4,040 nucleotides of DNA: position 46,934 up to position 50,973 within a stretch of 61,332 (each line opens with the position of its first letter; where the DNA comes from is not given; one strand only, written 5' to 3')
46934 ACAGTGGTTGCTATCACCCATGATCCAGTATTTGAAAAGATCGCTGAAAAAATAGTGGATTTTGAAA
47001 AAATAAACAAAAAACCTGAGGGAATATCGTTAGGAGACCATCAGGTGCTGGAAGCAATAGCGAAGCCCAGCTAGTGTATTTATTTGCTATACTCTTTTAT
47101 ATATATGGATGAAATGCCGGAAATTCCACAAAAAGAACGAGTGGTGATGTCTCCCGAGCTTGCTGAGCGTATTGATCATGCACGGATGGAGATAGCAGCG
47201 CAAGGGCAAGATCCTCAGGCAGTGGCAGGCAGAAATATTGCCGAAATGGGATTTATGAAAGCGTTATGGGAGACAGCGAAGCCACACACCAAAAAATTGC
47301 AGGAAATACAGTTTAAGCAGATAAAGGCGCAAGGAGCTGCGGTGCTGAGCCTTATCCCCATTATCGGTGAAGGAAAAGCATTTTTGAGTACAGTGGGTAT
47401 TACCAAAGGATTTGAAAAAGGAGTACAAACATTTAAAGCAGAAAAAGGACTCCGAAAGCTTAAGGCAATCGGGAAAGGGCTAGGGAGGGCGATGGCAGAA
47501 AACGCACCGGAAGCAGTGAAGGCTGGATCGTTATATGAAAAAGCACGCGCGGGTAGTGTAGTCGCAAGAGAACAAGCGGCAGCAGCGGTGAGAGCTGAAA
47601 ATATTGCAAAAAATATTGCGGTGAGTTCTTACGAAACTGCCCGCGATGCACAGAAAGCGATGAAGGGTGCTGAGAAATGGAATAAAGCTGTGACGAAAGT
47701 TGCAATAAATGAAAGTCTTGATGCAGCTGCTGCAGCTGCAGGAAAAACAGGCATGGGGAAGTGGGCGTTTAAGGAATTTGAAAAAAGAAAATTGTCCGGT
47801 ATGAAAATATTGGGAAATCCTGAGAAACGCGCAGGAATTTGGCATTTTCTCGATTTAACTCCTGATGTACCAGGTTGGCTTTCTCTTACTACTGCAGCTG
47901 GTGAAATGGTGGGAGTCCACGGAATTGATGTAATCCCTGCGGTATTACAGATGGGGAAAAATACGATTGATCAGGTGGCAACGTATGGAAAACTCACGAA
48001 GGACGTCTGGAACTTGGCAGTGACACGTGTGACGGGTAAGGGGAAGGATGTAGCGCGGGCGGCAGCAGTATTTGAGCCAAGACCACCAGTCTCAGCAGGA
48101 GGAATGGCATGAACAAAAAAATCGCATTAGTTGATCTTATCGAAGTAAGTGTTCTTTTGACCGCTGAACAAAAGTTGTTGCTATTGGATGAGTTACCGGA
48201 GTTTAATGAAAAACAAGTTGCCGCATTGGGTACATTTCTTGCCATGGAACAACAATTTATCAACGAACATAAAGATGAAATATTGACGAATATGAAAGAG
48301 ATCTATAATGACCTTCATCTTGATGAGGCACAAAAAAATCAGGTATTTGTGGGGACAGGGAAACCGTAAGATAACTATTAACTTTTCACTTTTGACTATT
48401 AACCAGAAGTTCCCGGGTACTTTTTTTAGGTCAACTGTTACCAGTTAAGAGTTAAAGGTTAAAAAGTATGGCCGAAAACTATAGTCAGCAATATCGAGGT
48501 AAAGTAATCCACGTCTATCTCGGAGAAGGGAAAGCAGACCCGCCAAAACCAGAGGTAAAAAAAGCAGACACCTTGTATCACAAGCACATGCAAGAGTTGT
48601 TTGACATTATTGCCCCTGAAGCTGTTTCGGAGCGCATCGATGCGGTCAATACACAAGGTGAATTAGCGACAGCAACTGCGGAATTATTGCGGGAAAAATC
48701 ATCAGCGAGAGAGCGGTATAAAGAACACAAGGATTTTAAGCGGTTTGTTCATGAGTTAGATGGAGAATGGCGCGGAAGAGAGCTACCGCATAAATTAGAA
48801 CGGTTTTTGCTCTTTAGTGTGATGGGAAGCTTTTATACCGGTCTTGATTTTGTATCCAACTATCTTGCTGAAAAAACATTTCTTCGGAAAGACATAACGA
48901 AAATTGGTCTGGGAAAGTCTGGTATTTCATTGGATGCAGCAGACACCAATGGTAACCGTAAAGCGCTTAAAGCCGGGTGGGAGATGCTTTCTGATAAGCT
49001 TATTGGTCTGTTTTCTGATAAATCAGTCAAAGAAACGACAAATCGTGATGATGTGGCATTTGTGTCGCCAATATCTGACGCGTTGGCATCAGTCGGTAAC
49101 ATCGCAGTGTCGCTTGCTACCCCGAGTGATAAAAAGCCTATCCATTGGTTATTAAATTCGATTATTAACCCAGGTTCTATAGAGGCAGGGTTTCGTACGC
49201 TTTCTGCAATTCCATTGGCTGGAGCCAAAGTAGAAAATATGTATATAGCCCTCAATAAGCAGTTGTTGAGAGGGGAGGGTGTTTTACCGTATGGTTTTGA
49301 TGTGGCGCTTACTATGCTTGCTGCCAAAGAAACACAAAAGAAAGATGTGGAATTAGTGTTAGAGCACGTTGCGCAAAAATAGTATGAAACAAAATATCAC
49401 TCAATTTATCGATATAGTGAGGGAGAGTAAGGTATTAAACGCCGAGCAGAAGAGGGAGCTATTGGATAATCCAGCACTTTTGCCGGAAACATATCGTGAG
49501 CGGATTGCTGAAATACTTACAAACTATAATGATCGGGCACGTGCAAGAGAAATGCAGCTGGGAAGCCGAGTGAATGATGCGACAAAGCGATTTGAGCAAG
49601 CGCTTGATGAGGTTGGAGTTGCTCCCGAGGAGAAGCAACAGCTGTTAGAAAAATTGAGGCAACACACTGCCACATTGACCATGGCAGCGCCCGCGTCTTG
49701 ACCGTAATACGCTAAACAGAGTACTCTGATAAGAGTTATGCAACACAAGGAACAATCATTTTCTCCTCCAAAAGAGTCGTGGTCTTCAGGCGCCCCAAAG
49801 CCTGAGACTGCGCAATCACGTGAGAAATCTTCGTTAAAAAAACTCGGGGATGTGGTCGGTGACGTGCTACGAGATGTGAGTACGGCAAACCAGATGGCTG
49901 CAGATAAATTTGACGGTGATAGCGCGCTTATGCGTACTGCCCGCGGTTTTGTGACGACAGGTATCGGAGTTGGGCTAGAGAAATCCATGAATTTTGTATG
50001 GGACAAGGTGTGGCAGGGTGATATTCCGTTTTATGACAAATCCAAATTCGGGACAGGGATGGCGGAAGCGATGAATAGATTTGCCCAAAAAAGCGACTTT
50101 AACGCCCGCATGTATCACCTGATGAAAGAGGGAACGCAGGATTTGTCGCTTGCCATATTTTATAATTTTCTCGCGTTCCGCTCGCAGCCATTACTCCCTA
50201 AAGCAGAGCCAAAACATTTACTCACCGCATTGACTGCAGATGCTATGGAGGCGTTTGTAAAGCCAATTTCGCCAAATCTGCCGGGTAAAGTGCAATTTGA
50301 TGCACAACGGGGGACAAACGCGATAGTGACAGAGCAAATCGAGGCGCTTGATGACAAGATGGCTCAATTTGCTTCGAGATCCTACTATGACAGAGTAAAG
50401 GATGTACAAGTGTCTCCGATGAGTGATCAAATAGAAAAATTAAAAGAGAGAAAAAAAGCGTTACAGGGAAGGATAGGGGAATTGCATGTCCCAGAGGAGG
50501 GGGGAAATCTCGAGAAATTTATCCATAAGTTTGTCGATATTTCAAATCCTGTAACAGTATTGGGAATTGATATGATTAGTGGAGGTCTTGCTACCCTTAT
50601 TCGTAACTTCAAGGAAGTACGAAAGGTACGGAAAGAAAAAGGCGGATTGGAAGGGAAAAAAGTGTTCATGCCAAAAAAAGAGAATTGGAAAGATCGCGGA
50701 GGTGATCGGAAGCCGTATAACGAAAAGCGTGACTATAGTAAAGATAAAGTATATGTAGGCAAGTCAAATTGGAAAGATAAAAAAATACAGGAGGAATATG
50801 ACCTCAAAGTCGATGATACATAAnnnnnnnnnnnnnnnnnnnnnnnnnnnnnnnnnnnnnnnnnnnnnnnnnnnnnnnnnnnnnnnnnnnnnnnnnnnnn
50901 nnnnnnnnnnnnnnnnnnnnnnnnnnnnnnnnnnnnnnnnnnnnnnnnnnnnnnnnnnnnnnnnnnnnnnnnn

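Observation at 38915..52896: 14-kb, 18-gene paralog-rich cluster built around a tandem pair of atypical ABC proteins: candidate undescribed export or membrane-insertion system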

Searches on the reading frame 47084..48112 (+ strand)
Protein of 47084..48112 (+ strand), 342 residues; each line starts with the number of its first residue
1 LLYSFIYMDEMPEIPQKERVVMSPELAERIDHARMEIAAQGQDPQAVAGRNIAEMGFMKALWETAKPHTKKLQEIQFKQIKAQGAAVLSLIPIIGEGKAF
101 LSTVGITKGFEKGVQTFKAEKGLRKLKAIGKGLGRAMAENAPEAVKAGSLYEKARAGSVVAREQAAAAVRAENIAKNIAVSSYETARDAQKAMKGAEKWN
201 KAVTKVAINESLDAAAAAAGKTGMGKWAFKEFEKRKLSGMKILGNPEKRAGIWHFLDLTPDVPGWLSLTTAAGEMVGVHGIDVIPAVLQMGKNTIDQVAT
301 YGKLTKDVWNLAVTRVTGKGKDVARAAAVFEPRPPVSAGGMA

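Call 4: search_protein_families(library=pfam, proteins=[window:47084-48112:+], max_evalue=1)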
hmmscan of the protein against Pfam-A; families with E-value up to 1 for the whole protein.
window:47084-48112:+ (342 aa): 1 family
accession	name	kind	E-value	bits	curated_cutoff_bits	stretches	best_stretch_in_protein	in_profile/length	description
PF02075.23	RuvC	-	0.021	15.1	22.2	1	113-207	29-122/148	Crossover junction endodeoxyribonuclease RuvC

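Call 28: search_protein_families(library=phrogs, proteins=[window:47084-48112:+], max_evalue=0.1)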
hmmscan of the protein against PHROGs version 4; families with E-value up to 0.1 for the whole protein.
window:47084-48112:+ (342 aa): 1 family
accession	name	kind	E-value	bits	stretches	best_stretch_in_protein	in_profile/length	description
phrog_4748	-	unknown function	0.082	14.2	0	92-187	34-130/141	-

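Call 58: search_protein_families(library=padloc, proteins=[window:47084-48112:+], max_evalue=0.01)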
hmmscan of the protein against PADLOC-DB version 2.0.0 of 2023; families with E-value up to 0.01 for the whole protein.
window:47084-48112:+ (342 aa): 0 families

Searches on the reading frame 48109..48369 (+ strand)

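Call 4: search_protein_families(library=pfam, proteins=[window:48109-48369:+], max_evalue=1)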
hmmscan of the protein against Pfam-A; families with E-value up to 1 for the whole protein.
window:48109-48369:+ (86 aa): 4 families
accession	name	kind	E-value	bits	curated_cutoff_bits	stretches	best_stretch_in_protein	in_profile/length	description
PF22481.1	DUF6985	-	0.0018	19.2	24.5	1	27-78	33-82/148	Domain of unknown function (DUF6985)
PF13958.12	ToxN_toxin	-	0.037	14.6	25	1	35-71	100-136/159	Toxin ToxN, type III toxin-antitoxin system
PF00493.29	MCM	-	0.045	13.3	23.3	1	11-62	112-161/224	MCM P-loop domain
PF01078.27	Mg_chelatase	-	0.13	12.1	20.3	1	19-52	105-138/207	Magnesium chelatase, subunit ChlI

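Call 28: search_protein_families(library=phrogs, proteins=[window:48109-48369:+], max_evalue=0.1)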
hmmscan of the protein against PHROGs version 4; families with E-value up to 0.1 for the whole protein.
window:48109-48369:+ (86 aa): 1 family
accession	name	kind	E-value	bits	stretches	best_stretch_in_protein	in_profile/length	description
phrog_13231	-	unknown function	0.0092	17.1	1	35-72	73-110/119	-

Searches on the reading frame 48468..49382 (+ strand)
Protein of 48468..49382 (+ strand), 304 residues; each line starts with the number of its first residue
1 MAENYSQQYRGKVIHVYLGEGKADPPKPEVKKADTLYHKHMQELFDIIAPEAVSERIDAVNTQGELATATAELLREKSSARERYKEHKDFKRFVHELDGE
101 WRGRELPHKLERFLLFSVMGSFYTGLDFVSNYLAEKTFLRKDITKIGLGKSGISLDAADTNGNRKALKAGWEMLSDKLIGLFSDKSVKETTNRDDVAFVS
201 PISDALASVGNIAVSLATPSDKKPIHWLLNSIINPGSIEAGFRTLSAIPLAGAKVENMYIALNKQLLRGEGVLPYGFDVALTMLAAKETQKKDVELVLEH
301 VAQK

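Call 4: search_protein_families(library=pfam, proteins=[window:48468-49382:+], max_evalue=1)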
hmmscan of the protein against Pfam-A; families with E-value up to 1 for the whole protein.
window:48468-49382:+ (304 aa): 0 families

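Call 29: search_protein_families(library=phrogs, proteins=[window:48468-49382:+], max_evalue=0.1)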
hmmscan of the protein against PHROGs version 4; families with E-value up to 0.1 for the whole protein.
window:48468-49382:+ (304 aa): 0 families

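Call 34: find_homologous_proteins(query=window:48468-49382:+, max_evalue=0.01)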
Query window:48468-49382:+ (304 aa): 22 proteins with E <= 0.01 among 3841 candidates.
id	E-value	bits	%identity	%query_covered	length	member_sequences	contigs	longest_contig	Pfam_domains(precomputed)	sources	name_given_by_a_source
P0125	1.5e-196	670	100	100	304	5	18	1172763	-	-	-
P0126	1.2e-180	617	90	100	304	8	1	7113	-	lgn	-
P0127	4.2e-151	520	77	99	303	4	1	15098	-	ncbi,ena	ncbi:MAG: hypothetical protein AAB542_03755 [Patescibacteria group bacterium]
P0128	2.6e-150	518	77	99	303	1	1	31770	-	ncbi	-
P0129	2.9e-150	518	77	98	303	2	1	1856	-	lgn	-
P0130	2.4e-147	508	74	99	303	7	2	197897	-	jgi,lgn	-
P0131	3.1e-146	504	77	98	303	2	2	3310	-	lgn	-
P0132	1.0e-145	503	78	94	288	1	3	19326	-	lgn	-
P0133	4.0e-145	501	77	98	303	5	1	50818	-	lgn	-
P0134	9.1e-143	493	77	94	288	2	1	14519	-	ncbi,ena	-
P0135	1.2e-120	420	63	100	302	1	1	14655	-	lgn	-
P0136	4.4e-120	419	65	98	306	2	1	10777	-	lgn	-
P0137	1.2e-109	384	59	98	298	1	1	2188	-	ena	-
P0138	3.8e-105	370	58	98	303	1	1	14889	-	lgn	-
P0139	2.8e-93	331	53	97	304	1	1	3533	-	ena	-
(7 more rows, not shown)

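Call 37: search_solved_structures(query=A2, max_evalue=10)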
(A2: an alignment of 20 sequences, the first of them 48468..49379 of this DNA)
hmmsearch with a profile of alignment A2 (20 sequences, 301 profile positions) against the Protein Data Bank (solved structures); distinct sequences matched with E-value up to 10: 0.

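Call 44: predict_structure(alignment_id=A2)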
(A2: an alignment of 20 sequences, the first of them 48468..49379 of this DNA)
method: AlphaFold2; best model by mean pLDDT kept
length: 304 residues; sequences in the alignment: 20
mean_pLDDT: 54.7   pTM: 0.38
mean pLDDT of the five models: 54.7, 53.6, 47.8, 44.5, 41.1
residues with pLDDT >= 90: 0; 70-90: 5; 50-70: 212; < 50: 87
segments of 3 or more residues with pLDDT < 50: 1-25, 62-64, 69-77, 269-273, 275-289, 291-293, 295-297, 302-304
pLDDT, mean of each block of 10 residues (from residue 1): 34 35 51 62 54 49 47 48 57 60 56 62 69 68 59 60 65 64 60 51 56 58 63 61 58 52 50 43 46 48 47
secondary structure, 60 per line:
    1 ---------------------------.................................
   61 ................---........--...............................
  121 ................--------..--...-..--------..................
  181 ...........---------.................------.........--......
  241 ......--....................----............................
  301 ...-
elements in order: H28-76 H80-87 H90-136 H163-191 H201-217 H224-232 H235-246 H249-268 H273-303

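Call 55: fold_search(model_id=the predicted structure, library=pdb)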
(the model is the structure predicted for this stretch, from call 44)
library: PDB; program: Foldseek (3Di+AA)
matches with E <= 10: 204; with E <= 0.001: 0
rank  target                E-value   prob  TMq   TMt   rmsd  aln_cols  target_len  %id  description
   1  7ajq_A                3.0e-01  0.11  0.13  0.15  24.3       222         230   14  cryo-EM structure of ExbBD from Serratia Marcescens (released 2021-10-06)
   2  3s84_A                5.4e-01  0.11  0.12  0.15  37.4       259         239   14  Dimeric apoA-IV (released 2012-05-16)
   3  8glv_Em               5.7e-01  0.08  0.14  0.10  31.6       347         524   14  96-nm repeat unit of doublet microtubules from Chlamydomonas reinhardtii flagella (released 2023-05-31)
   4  2q13                  7.8e-01  0.11  0.17  0.16  29.4       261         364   11  Crystal structure of BAR-PH domain of APPL1 (released 2007-08-14)
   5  3s84_B                7.8e-01  0.09  0.13  0.16  41.0       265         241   12  Dimeric apoA-IV (released 2012-05-16)
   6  5sv1_F                9.7e-01  0.06  0.12  0.14  22.6       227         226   14  Structure of the ExbB/ExbD complex from E. coli at pH 4.5 (released 2016-09-28)
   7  4ikw                  1.3e+00  0.09  0.18  0.13  19.1       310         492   13  Crystal structure of peptide transporter POT in complex with sulfate (released 2013-07-10)
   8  8vvn_D                1.3e+00  0.06  0.13  0.16  22.8       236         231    8  Cryo-EM structure of a type I ZorAB complex from Shewanella sp. strain ANA-3 (released 2025-02-05)
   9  5u5l_A                1.4e+00  0.08  0.17  0.18  15.1       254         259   11  X-ray Crystal Structure of the PPARgamma Ligand Binding Domain in Complex with Rivoglitazone (released 2017-08-23)
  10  8i3j                  1.4e+00  0.06  0.14  0.15  37.4       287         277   15  Crystal structure of human inner-arm dynein heavy chain d stalk and microtubule binding domain (released 2023-08-09)
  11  5sv0_C                1.4e+00  0.06  0.14  0.17  22.8       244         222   15  Structure of the ExbB/ExbD complex from E. coli at pH 7.0 (released 2016-09-28)
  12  5sv0_G                1.4e+00  0.06  0.13  0.16  23.6       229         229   12  Structure of the ExbB/ExbD complex from E. coli at pH 7.0 (released 2016-09-28)
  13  6sgx_C                1.5e+00  0.09  0.17  0.13  15.9       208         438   13  Structure of protomer 1 of the ESX-3 core complex (released 2019-10-09)
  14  4h8s_C                1.5e+00  0.08  0.17  0.15  30.8       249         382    9  Crystal structure of human APPL2BARPH domain (released 2012-10-17)
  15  8otz_Cm               1.5e+00  0.08  0.16  0.13  36.4       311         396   14  48-nm repeat of the native axonemal doublet microtubule from bovine sperm (released 2023-11-22)
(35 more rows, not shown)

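Call 58: search_protein_families(library=padloc, proteins=[window:48468-49382:+], max_evalue=0.01)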
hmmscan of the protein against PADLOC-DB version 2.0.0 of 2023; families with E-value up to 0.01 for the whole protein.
window:48468-49382:+ (304 aa): 0 families

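Call 96: find_related_loci(query=A2, collection=genome_contigs, flank=3000)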
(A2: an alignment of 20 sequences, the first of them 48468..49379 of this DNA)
Query A2 (304 aa) in genome_contigs; peptide patterns used: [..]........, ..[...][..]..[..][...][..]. (x = any residue, [..] = any of these).
96 stretches matched a pattern; 6 encode a relative of the query (tblastn E <= 1e-3); 6 distinct loci.
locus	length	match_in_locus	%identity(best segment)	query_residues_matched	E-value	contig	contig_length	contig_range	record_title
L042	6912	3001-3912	90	1-304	0e+0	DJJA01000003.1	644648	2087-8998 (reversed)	MAG TPA_asm: Candidatus Gottesmanbacteria bacterium UBA6580 UBA6580_contig_80, whole genome shotgun sequence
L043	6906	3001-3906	77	1-301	4e-161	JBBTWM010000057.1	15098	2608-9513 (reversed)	MAG: Patescibacteria group bacterium isolate H41-bin127_1 H41_bin127_1_000000000057, whole genome shotgun sequence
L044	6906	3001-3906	77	1-301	1e-160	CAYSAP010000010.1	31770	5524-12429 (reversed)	MAG TPA_asm: uncultured Gammaproteobacteria bacterium isolate SRP090828_co2_19 genome assembly, contig: NODE_492_length_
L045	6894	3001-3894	77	1-297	9e-159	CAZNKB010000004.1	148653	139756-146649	MAG TPA_asm: uncultured Gammaproteobacteria bacterium isolate SRP173033_co3_60 genome assembly, contig: NODE_46_length_1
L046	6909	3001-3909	74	1-302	6e-159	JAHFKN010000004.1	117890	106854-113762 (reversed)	MAG: Candidatus Gottesmanbacteria bacterium isolate nzgw410 NODE_124_length_117891_cov_18.801639, whole genome shotgun s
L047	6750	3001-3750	49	16-287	8e-79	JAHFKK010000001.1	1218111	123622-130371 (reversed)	MAG: Candidatus Gottesmanbacteria bacterium isolate nzgw408 NODE_1_length_1218112_cov_6.992134, whole genome shotgun seq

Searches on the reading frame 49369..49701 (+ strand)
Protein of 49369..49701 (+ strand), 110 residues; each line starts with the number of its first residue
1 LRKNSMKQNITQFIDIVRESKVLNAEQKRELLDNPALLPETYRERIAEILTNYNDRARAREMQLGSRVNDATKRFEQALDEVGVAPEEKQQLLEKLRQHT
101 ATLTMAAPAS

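Call 4: search_protein_families(library=pfam, proteins=[window:49369-49701:+], max_evalue=1)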
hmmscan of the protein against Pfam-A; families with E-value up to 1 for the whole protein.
window:49369-49701:+ (110 aa): 6 families
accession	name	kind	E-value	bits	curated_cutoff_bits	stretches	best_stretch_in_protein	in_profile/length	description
PF17035.10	BET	-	0.048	14.2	24.5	1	23-60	2-41/64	Bromodomain extra-terminal - transcription regulation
PF19756.4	DUF6243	-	0.08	13.7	25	1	67-102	20-54/67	Family of unknown function (DUF6243)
PF21917.1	NMB0537_N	-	0.13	12.4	23.9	0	85-98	2-15/36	N-terminal region of NMB0537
PF08172.17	CASP_C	-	0.13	12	28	1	30-97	81-136/252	CASP C terminal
PF18373.7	Spectrin_2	-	0.15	12.6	26.4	0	85-99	25-39/78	Spectrin like domain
PF17944.6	Arg_decarbox_C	-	0.23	12.5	23.3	0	73-97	17-42/51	Arginine decarboxylase C-terminal helical extension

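Call 29: search_protein_families(library=phrogs, proteins=[window:49369-49701:+], max_evalue=0.1)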
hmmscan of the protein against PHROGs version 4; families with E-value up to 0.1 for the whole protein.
window:49369-49701:+ (110 aa): 0 families

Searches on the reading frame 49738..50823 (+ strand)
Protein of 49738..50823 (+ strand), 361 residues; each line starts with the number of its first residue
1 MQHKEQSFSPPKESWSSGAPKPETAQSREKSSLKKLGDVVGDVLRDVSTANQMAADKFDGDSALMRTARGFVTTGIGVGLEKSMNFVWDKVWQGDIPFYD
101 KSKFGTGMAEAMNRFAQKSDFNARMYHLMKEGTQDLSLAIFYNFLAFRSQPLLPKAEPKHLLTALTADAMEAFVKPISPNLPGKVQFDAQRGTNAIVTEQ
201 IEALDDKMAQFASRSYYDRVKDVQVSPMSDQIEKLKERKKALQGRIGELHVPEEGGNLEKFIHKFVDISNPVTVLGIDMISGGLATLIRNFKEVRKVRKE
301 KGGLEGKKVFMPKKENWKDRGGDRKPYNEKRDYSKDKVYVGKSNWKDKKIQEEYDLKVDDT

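Call 4: search_protein_families(library=pfam, proteins=[window:49738-50823:+], max_evalue=1)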
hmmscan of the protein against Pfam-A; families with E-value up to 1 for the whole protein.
window:49738-50823:+ (361 aa): 2 families
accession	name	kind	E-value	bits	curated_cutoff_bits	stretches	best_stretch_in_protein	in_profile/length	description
PF15372.11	DUF4600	-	0.071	13.8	27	1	184-250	6-77/128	Domain of unknown function (DUF4600)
PF12054.13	DUF3535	-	0.12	12.1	26.2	1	159-250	206-288/448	Domain of unknown function (DUF3535)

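Call 29: search_protein_families(library=phrogs, proteins=[window:49738-50823:+], max_evalue=0.1)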
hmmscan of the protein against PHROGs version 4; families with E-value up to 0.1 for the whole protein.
window:49738-50823:+ (361 aa): 1 family
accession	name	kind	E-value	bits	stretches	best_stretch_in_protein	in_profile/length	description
phrog_12541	-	unknown function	0.053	14.5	0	207-249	119-158/173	-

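Call 58: search_protein_families(library=padloc, proteins=[window:49738-50823:+], max_evalue=0.01)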
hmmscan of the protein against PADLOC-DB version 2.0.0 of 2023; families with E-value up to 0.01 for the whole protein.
window:49738-50823:+ (361 aa): 0 families
